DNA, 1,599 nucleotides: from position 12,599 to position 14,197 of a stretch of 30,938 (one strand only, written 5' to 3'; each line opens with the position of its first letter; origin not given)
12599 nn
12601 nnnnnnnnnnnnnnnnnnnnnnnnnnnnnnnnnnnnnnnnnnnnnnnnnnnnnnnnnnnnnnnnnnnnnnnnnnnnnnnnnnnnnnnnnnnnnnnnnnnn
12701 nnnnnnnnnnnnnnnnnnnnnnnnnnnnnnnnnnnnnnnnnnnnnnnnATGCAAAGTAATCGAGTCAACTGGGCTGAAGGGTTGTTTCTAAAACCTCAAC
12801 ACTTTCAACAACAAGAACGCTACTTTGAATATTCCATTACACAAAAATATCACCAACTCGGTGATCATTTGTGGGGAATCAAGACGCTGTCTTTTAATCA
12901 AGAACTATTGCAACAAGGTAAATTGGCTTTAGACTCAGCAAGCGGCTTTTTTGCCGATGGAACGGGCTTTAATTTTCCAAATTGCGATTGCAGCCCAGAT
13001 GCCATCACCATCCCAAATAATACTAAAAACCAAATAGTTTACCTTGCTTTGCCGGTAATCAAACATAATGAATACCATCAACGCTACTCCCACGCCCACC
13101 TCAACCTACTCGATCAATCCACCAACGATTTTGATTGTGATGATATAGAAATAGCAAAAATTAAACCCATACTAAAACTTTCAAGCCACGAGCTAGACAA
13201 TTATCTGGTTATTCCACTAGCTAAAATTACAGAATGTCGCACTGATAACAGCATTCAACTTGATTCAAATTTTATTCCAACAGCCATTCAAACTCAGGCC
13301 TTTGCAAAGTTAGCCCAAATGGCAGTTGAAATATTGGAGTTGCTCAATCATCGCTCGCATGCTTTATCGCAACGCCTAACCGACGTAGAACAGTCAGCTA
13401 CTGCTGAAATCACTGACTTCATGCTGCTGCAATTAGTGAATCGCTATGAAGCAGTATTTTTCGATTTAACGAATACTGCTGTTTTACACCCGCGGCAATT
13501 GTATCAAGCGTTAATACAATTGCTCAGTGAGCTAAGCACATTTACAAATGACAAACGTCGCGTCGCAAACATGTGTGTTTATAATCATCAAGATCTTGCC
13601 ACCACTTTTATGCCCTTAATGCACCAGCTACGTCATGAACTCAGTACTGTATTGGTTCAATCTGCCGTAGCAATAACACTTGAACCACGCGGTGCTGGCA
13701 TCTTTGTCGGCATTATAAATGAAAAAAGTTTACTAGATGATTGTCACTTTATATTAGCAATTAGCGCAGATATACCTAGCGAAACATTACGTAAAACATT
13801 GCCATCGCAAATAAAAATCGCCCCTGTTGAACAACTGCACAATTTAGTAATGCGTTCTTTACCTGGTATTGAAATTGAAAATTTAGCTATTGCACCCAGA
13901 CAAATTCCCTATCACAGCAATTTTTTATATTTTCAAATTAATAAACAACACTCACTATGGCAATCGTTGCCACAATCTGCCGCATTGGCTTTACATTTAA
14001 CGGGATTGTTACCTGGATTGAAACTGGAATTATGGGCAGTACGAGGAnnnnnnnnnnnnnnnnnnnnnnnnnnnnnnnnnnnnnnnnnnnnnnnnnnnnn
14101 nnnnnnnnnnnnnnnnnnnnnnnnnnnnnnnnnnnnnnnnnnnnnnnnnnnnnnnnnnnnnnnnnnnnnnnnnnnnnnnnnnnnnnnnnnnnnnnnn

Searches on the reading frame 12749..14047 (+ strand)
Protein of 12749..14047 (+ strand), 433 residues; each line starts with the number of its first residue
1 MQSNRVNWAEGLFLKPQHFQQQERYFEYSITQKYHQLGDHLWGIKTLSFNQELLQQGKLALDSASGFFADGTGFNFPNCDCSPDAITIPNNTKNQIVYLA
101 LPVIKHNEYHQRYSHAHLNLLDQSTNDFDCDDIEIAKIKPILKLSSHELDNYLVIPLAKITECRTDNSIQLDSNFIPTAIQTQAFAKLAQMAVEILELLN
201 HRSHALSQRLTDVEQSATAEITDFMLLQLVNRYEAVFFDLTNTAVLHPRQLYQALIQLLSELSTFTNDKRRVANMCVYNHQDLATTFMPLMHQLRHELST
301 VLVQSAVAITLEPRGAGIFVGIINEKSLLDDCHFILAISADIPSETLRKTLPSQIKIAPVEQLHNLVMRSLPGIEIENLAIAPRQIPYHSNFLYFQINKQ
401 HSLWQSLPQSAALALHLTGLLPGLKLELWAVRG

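Call 5: search_protein_families(library=pfam, proteins=[window:12749-14047:+], max_evalue=0.001)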
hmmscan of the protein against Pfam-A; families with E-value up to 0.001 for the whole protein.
window:12749-14047:+ (433 aa): 1 family
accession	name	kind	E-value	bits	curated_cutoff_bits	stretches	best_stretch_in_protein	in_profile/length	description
PF05936.17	T6SS_VasE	-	9.8e-129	430.3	23.4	1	18-431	1-429/429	Bacterial Type VI secretion, VC_A0110, EvfL, ImpJ, VasE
